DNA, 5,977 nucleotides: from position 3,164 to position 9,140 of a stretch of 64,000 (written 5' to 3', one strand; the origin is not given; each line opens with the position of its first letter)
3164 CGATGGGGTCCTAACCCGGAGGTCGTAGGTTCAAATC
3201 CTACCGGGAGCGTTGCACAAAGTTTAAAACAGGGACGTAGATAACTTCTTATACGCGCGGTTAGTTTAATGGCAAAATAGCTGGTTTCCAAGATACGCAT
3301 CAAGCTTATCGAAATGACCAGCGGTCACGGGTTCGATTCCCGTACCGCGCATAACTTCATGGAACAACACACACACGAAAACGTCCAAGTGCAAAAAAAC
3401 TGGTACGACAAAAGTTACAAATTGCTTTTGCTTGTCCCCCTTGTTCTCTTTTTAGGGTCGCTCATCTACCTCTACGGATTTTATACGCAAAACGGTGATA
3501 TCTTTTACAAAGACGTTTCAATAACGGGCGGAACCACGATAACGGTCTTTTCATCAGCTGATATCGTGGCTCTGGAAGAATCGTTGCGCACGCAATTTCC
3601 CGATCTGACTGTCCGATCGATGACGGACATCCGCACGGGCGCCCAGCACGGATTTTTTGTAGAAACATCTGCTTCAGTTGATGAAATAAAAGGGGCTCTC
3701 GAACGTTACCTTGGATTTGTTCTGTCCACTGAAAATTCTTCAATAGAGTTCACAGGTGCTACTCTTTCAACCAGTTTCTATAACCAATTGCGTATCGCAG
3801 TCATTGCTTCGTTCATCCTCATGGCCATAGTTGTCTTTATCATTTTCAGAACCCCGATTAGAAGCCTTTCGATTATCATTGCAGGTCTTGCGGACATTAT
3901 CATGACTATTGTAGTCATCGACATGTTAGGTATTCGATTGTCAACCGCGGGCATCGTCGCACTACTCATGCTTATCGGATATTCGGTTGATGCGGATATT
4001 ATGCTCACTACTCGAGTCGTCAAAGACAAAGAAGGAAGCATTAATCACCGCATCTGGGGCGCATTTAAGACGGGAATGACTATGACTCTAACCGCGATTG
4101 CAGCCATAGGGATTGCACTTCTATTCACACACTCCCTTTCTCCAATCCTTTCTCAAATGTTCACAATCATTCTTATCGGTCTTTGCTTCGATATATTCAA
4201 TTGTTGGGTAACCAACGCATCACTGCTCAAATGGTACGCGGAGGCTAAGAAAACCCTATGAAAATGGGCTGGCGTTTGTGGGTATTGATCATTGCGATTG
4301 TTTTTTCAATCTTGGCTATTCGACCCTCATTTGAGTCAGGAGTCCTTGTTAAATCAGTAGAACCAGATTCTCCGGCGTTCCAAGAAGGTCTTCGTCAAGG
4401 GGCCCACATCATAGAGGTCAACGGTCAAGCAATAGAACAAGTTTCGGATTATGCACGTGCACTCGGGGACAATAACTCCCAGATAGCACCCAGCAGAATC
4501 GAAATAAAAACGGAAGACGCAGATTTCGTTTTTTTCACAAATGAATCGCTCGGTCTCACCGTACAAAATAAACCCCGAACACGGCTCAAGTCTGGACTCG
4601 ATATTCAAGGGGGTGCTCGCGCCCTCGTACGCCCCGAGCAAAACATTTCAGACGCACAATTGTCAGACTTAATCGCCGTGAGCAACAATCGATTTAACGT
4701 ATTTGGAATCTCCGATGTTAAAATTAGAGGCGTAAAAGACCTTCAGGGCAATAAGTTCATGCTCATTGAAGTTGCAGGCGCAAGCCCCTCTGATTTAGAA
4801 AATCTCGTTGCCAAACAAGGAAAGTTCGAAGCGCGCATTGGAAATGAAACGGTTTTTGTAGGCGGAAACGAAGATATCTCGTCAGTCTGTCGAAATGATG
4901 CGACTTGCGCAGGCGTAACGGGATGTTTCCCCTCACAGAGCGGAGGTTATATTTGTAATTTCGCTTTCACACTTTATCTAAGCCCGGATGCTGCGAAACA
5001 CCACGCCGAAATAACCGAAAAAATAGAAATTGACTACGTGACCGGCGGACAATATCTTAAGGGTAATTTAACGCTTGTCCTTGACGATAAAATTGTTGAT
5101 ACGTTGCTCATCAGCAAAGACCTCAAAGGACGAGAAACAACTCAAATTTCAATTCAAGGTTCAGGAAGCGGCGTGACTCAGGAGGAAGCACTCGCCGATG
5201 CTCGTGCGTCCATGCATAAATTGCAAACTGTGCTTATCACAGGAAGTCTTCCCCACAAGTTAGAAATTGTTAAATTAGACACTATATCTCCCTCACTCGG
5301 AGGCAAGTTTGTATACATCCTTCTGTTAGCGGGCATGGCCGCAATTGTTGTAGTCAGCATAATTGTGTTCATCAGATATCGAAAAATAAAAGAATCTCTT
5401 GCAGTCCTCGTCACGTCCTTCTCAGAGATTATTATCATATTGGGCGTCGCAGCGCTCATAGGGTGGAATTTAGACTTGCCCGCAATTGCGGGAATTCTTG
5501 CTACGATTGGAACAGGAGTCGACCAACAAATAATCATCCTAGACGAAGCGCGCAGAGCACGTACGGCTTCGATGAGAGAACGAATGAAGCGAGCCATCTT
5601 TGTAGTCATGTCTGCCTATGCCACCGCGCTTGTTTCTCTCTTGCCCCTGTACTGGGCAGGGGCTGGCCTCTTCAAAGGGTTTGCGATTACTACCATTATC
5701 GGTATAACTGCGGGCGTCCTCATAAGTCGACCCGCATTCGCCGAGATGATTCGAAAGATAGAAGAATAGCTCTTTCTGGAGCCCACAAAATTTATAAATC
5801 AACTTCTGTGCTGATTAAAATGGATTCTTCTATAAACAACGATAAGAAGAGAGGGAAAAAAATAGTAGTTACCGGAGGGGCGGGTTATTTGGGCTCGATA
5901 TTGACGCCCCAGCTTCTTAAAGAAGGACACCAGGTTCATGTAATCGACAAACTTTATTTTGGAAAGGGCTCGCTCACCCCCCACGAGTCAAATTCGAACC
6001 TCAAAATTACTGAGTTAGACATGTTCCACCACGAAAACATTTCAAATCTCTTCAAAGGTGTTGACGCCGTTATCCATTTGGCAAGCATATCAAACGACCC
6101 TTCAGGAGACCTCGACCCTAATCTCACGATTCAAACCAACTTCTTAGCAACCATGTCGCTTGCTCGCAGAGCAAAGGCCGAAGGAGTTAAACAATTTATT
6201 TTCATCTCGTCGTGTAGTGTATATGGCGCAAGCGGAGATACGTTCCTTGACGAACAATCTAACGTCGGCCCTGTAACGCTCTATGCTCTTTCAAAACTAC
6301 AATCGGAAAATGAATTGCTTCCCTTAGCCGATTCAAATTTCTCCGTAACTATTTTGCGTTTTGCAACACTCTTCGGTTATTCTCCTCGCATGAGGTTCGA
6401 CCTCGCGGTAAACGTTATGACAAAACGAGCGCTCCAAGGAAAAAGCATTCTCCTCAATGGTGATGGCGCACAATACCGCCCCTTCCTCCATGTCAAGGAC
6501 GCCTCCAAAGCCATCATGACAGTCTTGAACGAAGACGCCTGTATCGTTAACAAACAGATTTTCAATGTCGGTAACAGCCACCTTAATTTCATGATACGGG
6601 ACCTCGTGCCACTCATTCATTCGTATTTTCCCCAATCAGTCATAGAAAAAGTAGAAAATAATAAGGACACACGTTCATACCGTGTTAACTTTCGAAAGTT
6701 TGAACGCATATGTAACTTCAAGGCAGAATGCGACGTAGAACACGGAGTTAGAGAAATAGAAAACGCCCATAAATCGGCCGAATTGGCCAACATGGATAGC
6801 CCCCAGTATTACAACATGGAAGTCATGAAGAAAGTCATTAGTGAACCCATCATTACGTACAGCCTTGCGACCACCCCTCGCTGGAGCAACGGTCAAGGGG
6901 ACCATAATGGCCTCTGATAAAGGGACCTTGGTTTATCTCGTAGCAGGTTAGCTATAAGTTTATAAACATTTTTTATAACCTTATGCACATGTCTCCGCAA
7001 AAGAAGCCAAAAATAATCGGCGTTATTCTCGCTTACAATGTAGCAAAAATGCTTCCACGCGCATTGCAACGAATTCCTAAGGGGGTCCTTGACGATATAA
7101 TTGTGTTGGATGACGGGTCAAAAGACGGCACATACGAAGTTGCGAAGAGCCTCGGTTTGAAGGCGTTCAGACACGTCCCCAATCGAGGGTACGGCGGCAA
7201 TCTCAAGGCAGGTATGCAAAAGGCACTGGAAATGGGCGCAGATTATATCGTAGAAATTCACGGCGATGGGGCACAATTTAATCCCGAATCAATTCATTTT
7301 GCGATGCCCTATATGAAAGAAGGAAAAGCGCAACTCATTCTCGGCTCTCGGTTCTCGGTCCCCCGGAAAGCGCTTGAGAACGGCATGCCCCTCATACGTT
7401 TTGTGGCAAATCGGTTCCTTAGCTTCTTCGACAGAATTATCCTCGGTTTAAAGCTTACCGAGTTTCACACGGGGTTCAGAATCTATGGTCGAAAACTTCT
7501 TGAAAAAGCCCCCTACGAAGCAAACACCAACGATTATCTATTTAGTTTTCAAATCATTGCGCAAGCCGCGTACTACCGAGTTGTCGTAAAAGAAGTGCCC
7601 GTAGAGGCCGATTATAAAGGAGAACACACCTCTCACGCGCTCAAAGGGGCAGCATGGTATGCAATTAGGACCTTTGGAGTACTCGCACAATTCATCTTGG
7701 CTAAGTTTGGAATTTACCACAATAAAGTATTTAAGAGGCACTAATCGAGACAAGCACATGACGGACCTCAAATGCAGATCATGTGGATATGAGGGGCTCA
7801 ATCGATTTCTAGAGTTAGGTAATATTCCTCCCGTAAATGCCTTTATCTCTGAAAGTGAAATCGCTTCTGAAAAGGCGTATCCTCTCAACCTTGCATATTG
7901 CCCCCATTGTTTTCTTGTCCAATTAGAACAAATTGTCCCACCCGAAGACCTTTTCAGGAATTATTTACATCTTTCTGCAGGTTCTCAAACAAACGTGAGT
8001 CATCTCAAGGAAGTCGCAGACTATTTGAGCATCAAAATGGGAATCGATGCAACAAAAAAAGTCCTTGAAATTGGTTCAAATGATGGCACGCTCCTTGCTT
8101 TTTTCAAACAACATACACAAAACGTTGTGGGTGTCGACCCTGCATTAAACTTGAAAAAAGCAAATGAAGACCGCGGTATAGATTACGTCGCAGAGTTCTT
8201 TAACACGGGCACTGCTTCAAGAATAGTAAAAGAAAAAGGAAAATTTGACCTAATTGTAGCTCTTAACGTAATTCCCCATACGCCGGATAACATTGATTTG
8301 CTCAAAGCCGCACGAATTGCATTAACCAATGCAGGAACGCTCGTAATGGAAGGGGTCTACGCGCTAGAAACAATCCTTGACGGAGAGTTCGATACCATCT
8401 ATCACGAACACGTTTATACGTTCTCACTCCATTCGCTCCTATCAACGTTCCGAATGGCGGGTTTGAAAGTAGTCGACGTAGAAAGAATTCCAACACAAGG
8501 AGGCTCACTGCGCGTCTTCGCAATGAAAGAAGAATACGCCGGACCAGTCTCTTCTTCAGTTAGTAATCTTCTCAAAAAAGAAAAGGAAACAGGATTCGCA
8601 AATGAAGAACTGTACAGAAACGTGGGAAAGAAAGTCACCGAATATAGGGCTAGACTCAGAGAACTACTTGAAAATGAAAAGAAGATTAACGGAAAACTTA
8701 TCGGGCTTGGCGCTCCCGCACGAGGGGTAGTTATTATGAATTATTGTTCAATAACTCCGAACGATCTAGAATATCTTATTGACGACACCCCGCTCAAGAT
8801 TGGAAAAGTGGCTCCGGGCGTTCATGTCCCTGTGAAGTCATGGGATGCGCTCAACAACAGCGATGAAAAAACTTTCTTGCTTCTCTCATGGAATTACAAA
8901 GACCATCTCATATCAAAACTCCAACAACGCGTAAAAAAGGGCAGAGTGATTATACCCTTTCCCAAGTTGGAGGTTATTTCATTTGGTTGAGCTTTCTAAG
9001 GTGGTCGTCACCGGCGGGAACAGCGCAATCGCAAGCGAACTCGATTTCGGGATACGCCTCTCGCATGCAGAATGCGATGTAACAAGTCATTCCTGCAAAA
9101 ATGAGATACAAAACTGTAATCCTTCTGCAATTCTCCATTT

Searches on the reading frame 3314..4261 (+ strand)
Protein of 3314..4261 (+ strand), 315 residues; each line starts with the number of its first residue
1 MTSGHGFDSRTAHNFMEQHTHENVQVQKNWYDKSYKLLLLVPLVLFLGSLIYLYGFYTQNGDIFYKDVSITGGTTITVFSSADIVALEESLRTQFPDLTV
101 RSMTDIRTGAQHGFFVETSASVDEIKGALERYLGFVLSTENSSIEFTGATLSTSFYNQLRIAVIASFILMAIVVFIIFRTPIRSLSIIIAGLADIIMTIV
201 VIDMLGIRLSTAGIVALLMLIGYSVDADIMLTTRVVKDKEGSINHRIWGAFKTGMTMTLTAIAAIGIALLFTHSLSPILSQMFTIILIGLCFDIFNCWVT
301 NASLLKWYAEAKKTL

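Call 24: search_protein_families(library=pfam, proteins=[window:3314-4261:+], max_evalue=0.001)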
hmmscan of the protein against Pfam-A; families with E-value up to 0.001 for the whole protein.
window:3314-4261:+ (315 aa): 2 families
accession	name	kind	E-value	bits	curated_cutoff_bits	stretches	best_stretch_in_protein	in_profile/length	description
PF02355.23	SecD_SecF_C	-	1.2e-24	87.2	20.5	1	138-310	12-188/189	Protein export membrane protein SecD/SecF, C-terminal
PF03176.21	MMPL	-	0.00033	20.2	20.5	1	118-295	103-289/333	MMPL family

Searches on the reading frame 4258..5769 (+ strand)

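Call 24: search_protein_families(library=pfam, proteins=[window:4258-5769:+], max_evalue=0.001)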
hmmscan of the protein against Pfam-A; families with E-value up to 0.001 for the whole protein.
window:4258-5769:+ (503 aa): 4 families
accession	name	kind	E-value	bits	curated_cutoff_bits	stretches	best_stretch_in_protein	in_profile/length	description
PF02355.23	SecD_SecF_C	-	2.9e-19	69.6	20.5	1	334-490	12-175/189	Protein export membrane protein SecD/SecF, C-terminal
PF17820.7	PDZ_6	-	4e-08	33.3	27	1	31-76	2-48/54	PDZ domain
PF00595.29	PDZ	-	3.2e-06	27.8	23.2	1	27-64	25-62/81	PDZ domain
PF13180.12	PDZ_2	-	7.3e-06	26.6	27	1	26-70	11-55/80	PDZ domain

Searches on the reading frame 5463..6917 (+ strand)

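Call 24: search_protein_families(library=pfam, proteins=[window:5463-6917:+], max_evalue=0.001)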
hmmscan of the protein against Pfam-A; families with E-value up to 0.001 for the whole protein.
window:5463-6917:+ (484 aa): 8 families
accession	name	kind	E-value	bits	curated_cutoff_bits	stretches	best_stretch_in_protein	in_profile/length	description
PF01370.27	Epimerase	-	6.9e-49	166.9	20.9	1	134-370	1-240/240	NAD dependent epimerase/dehydratase family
PF16363.11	GDP_Man_Dehyd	-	9.6e-30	104.6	27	1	136-430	2-330/332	GDP-mannose 4,6 dehydratase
PF04321.23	RmlD_sub_bind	-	1.3e-18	67.5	27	1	133-360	2-202/287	RmlD substrate binding domain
PF01073.25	3Beta_HSD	-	4.9e-17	62.3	22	1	135-320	1-198/280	3-beta hydroxysteroid dehydrogenase/isomerase family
PF13460.12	NAD_binding_10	-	1e-13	52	27.2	1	138-303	1-146/184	NAD(P)H-binding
PF05368.20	NmrA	-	1.4e-09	38.5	27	1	132-250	3-107/298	NmrA-like family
PF02719.21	Polysacc_synt_2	-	1.4e-09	38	20.2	1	134-250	1-128/293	Polysaccharide biosynthesis protein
PF07993.18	NAD_binding_4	-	1.6e-07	31.2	20.1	0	190-305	79-209/258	Male sterility protein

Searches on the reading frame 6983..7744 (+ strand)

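Call 24: search_protein_families(library=pfam, proteins=[window:6983-7744:+], max_evalue=0.001)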
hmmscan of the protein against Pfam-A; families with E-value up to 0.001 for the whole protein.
window:6983-7744:+ (253 aa): 1 family
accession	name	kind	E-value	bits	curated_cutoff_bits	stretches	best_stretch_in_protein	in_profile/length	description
PF00535.33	Glycos_transf_2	-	5.9e-17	62.5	23.3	1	14-175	3-166/168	Glycosyl transferase family 2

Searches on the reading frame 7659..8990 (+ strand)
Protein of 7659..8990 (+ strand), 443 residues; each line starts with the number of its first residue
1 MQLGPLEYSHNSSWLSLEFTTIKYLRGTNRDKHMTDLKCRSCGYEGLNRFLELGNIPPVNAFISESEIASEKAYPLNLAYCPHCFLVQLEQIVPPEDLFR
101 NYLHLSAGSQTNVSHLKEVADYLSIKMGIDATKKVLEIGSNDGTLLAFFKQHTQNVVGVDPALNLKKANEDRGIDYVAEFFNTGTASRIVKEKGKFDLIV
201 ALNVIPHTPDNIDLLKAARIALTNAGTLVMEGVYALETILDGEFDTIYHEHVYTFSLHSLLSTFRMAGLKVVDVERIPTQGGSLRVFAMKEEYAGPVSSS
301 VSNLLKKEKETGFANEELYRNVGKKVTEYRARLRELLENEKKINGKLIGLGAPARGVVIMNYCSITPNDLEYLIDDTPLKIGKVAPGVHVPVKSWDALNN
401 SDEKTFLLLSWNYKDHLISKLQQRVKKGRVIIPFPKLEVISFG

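Call 24: search_protein_families(library=pfam, proteins=[window:7659-8990:+], max_evalue=0.001)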
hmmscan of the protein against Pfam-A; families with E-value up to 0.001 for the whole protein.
window:7659-8990:+ (443 aa): 6 families
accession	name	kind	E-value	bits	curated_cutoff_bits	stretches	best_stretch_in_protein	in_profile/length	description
PF08484.17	Methyltransf_14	-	2e-38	132.2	23.5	1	278-435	1-160/160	C-methyltransferase C-terminal domain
PF08421.16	Methyltransf_13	-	4.2e-19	68.9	31.3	1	39-99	1-62/62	Putative zinc binding domain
PF13489.12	Methyltransf_23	-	8.1e-15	55.4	27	1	129-273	20-163/164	Methyltransferase domain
PF08242.18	Methyltransf_12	-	1.4e-09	39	30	1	136-228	1-98/98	Methyltransferase domain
PF08241.18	Methyltransf_11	-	1.1e-06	29.6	21.2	1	136-229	1-94/95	Methyltransferase domain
PF13649.12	Methyltransf_25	-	1e-05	26.6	27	1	135-224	1-95/97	Methyltransferase domain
